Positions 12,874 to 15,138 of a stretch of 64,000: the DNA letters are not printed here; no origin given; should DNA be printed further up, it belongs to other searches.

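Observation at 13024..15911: Stand-alone Hanks-type kinase paired with a large protein ending in a catalytically dead GGDEF-like domain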

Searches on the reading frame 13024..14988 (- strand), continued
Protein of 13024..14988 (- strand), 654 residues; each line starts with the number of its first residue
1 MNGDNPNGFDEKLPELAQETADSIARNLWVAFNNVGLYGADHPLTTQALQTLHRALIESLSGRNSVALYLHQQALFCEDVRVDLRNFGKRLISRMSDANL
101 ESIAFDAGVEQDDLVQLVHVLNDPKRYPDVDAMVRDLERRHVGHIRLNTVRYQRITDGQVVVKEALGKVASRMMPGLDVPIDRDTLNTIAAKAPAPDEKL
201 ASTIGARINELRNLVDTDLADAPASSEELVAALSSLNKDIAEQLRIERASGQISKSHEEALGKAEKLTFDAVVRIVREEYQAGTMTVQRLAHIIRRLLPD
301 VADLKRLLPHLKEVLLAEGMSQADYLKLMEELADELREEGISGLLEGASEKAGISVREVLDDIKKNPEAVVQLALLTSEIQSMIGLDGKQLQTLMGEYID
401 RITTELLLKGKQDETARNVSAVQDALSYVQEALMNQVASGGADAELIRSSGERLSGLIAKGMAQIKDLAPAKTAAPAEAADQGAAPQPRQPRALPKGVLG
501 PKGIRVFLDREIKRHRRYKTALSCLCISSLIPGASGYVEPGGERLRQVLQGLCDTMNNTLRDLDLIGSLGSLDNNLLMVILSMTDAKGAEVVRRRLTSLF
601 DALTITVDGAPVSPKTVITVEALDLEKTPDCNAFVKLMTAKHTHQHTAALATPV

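Call 75: search_protein_families(library=pfam, proteins=[L064:2721-4982:+, L064:8764-9720:-, L041:2721-4847:-, L041:8404-10884:+, L025:2520-4205:+, L025:8114-9265:+, L025:9453-11303:+, L029:8987-9970:-, L064:913-2526:-, L041:10903-11826:-], max_evalue=0.0001)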
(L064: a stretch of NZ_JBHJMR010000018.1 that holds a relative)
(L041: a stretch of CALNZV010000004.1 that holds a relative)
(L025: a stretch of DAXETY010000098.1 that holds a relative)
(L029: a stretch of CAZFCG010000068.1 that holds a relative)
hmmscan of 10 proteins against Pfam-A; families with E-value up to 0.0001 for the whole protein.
L064:2721-4982:+ (753 aa): 2 families
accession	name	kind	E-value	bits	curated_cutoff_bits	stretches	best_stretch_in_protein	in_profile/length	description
PF02878.22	PGM_PMM_I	-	6.2e-14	52.3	22.5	1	390-520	3-136/138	Phosphoglucomutase/phosphomannomutase, alpha/beta/alpha domain I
PF02879.22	PGM_PMM_II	-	2.6e-08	34.8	29.3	1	538-630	5-102/103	Phosphoglucomutase/phosphomannomutase, alpha/beta/alpha domain II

L064:8764-9720:- (318 aa): 3 families
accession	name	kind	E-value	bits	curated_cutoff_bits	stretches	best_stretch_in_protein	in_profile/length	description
PF00753.33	Lactamase_B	-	2.2e-22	80.4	22.7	1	19-221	7-196/196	Metallo-beta-lactamase superfamily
PF19583.5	ODP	-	2e-09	38.1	27.2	1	19-179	4-142/194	ODP family beta lactamase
PF12706.13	Lactamase_B_2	-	5e-06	26.7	27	1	51-157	25-115/200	Beta-lactamase superfamily domain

L041:2721-4847:- (708 aa): 1 family
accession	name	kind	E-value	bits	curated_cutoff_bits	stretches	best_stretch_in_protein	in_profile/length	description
PF01433.26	Peptidase_M1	-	7.4e-13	49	27.7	1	303-444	72-218/218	Peptidase family M1 domain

L041:8404-10884:+ (826 aa): 3 families
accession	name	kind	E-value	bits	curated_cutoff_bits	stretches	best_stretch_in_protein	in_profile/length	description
PF01433.26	Peptidase_M1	-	2.7e-65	220.5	27.7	1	224-435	7-218/218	Peptidase family M1 domain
PF11838.14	ERAP1_C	-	6.2e-42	144.6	38.2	1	508-798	1-300/318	ERAP1-like C-terminal domain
PF17900.6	Peptidase_M1_N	-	2e-40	139.3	25.8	1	7-185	3-186/186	Peptidase M1 N-terminal domain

L025:2520-4205:+ (561 aa): 1 family
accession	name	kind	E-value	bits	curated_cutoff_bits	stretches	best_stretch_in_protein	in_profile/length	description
PF13231.12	PMT_2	-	7e-05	23.5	26.1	1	207-359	18-160/160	Dolichyl-phosphate-mannose-protein mannosyltransferase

L025:8114-9265:+ (383 aa): 0 families

L025:9453-11303:+ (616 aa): 6 families
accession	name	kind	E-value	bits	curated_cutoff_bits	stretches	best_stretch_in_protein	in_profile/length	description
PF02518.31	HATPase_c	-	3.8e-24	85.7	26.4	1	348-468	2-110/111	Histidine kinase-, DNA gyrase B-, and HSP90-like ATPase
PF13185.12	GAF_2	-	4.1e-21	76.1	28.6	1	75-211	3-136/136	GAF domain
PF00072.30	Response_reg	-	1.3e-19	70.9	30.2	1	489-600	1-110/111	Response regulator receiver domain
PF01590.32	GAF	-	1.5e-12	48.6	22.4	1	75-210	1-133/133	GAF domain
PF13492.12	GAF_3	-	1.8e-07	32.1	27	1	75-212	1-129/129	GAF domain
PF00512.31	HisKA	-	2.2e-05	24.9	26.9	1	243-304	3-63/66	His Kinase A (phospho-acceptor) domain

L029:8987-9970:- (328 aa): 4 families
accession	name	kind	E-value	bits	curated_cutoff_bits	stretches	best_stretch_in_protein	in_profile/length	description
PF13487.12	HD_5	-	2.8e-36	125.3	27.2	1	157-318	6-170/170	HD domain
PF01966.28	HD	-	8.4e-23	81.3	22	1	167-287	3-116/116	HD domain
PF00498.31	FHA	-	1.6e-17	64.2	20.7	1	63-126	1-67/67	FHA domain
PF16697.10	Yop-YscD_cpl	-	1e-15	58.2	33.2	1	52-135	8-93/94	Inner membrane component of T3SS, cytoplasmic domain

L064:913-2526:- (537 aa): 2 families
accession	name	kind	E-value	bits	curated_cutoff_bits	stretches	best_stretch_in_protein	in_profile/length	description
PF00368.23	HMG-CoA_red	-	3.4e-125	418.3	27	1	159-529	2-368/368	Hydroxymethylglutaryl-coenzyme A reductase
PF25653.1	HMG-CoA_red_N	-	6.5e-32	110.9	27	1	23-135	1-113/115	Hydroxymethylglutaryl-CoA reductase, N-terminal domain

L041:10903-11826:- (307 aa): 1 family
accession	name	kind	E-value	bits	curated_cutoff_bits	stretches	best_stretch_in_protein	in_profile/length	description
PF21842.1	DUF6901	-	1.1e-72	244.5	27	1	70-290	1-221/222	Domain of unknown function (DUF6901)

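Call 79: search_protein_families(library=padloc, proteins=[window:13024-14988:-], max_evalue=0.01)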
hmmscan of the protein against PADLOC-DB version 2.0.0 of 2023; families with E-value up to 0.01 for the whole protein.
window:13024-14988:- (654 aa): 0 families
